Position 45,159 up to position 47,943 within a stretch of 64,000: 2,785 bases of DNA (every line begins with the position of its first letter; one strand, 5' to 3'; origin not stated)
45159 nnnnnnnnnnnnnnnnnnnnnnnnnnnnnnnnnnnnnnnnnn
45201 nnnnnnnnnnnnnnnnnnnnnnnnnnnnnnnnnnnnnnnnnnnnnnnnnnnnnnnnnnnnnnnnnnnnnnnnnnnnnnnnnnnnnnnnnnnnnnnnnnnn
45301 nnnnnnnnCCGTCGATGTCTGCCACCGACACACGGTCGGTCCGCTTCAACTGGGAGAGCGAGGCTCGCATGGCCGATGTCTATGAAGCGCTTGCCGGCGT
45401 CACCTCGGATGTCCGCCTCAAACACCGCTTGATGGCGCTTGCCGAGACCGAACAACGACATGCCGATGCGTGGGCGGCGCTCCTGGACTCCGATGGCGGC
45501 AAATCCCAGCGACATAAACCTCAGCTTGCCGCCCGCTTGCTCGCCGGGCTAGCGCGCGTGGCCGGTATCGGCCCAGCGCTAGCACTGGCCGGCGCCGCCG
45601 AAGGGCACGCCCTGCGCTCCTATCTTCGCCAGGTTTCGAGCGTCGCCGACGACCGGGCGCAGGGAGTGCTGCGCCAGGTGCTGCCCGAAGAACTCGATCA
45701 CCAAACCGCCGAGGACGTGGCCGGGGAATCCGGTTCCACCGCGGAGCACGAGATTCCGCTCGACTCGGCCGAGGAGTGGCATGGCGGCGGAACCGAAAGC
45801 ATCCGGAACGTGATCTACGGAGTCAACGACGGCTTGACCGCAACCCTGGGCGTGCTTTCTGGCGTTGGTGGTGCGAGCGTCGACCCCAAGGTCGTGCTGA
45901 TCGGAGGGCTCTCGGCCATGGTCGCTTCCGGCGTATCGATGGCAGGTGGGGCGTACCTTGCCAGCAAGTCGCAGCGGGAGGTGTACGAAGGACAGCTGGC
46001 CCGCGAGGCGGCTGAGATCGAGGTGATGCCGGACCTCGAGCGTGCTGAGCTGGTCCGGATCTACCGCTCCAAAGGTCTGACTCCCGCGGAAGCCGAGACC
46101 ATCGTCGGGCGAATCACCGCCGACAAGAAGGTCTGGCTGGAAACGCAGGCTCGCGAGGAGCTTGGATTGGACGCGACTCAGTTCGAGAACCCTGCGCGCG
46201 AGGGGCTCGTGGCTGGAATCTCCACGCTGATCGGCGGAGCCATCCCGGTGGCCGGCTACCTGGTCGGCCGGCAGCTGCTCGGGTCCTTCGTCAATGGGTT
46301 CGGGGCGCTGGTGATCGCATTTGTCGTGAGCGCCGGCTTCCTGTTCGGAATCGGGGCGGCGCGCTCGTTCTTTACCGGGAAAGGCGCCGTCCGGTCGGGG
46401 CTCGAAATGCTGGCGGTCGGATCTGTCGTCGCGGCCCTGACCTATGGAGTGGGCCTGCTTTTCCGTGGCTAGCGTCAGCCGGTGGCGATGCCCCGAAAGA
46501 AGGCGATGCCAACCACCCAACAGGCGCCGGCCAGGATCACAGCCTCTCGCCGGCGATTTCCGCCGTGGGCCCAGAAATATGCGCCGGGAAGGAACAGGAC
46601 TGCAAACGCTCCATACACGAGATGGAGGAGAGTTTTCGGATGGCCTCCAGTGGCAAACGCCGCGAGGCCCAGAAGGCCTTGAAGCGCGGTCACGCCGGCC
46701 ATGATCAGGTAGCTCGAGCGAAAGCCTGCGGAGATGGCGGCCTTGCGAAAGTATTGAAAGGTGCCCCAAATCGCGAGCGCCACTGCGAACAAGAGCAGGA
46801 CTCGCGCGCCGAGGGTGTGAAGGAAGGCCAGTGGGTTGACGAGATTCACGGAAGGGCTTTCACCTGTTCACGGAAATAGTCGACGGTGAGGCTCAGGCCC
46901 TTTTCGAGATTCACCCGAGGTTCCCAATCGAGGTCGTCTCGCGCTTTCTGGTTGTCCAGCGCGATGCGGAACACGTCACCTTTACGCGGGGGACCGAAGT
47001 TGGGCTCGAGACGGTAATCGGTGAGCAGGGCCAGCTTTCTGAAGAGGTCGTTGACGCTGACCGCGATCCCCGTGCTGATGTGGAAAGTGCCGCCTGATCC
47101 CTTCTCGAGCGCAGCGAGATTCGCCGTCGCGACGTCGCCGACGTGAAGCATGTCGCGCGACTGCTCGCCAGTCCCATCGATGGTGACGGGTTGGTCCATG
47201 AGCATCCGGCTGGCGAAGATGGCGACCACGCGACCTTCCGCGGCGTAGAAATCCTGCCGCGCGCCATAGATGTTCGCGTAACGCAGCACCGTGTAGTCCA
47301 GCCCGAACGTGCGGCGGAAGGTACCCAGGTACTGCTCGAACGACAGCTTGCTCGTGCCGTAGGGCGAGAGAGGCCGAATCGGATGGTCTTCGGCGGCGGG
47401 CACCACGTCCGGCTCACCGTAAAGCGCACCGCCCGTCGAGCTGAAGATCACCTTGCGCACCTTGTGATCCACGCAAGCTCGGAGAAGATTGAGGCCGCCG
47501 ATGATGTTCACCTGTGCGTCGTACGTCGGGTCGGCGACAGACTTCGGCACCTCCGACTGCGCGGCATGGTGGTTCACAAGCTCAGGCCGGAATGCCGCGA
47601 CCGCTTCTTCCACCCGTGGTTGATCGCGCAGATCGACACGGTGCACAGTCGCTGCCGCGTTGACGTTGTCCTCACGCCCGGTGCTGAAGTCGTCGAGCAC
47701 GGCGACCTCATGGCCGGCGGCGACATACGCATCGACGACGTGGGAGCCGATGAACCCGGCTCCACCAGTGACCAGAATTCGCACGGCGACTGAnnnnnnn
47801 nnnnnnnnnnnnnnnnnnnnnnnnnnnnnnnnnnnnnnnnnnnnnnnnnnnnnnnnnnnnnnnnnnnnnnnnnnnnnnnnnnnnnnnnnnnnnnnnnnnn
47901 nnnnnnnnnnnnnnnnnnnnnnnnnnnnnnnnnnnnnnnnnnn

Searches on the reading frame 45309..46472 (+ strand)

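Call 61: search_protein_families(library=ncbifam, proteins=[window:45309-46472:+], max_evalue=0.00001)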
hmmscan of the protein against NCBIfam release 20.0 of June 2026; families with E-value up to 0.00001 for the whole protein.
window:45309-46472:+ (387 aa): 1 family
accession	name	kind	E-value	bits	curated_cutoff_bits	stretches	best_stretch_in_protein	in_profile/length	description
TIGR00267.1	TIGR00267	hypoth_equivalog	1.4e-08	34.6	156.95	0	166-226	1-60/171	TIGR00267 family protein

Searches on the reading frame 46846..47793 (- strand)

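Call 61: search_protein_families(library=ncbifam, proteins=[window:46846-47793:-], max_evalue=0.00001)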
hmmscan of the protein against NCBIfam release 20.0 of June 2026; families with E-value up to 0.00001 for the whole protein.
window:46846-47793:- (315 aa): 26 families (the best 25 are shown)
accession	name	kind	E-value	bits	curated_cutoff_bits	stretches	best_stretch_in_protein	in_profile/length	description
TIGR01179.1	galE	equivalog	2.9e-57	194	262.3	1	5-300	1-318/332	UDP-glucose 4-epimerase GalE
TIGR01181.1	dTDP_gluc_dehyt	equivalog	2.6e-46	158.2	365.1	1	5-310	1-314/321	dTDP-glucose 4,6-dehydratase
TIGR04180.1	EDH_00030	hypoth_equivalog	1.9e-39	135.5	475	1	6-294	1-296/297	NAD-dependent 4,6-dehydratase LegB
NF011728.1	PRK15181.1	equivalog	3.3e-34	118.4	760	1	5-310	17-340/348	Vi polysaccharide biosynthesis UDP-N-acetylglucosaminuronic acid C-4 epimerase TviC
NF007956.0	PRK10675.1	subfamily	3.5e-31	108.6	394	1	5-297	2-319/338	UDP-glucose 4-epimerase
TIGR02197.1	heptose_epim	equivalog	1.2e-29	103.5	274.6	1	6-254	1-256/316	ADP-glyceromanno-heptose 6-epimerase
NF007490.0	PRK10084.1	subfamily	7.4e-27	94.3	649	2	135-309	157-336/361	dTDP-glucose 4,6-dehydratase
TIGR03466.1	HpnA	hypoth_equivalog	4.6e-26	91.5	367.65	1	5-297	2-283/327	hopanoid-associated sugar epimerase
NF007582.0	PRK10217.1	equivalog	3.6e-24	85.5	698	1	5-307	3-331/355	dTDP-glucose 4,6-dehydratase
NF008360.0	PRK11150.1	equivalog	2.6e-21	76.1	452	1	6-249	2-245/310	ADP-glyceromanno-heptose 6-epimerase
TIGR02622.1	CDP_4_6_dhtase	equivalog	3e-20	72.6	278.45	1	5-165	6-174/352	CDP-glucose 4,6-dehydratase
NF047922.1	GDPFucSynFcl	equivalog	1.1e-19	71.1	500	1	5-311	4-305/308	GDP-L-fucose synthase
NF058621.1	DiazavRedAvaA7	equivalog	9.1e-18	64.9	400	1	4-240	1-230/304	3-diazoavenalumate denitrifying reductase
TIGR01472.1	gmd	equivalog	1.7e-17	63.7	415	1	34-252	43-262/342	GDP-mannose 4,6-dehydratase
TIGR01214.1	rmlD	equivalog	3.4e-16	59.2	224.05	1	5-246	1-214/285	dTDP-4-dehydrorhamnose reductase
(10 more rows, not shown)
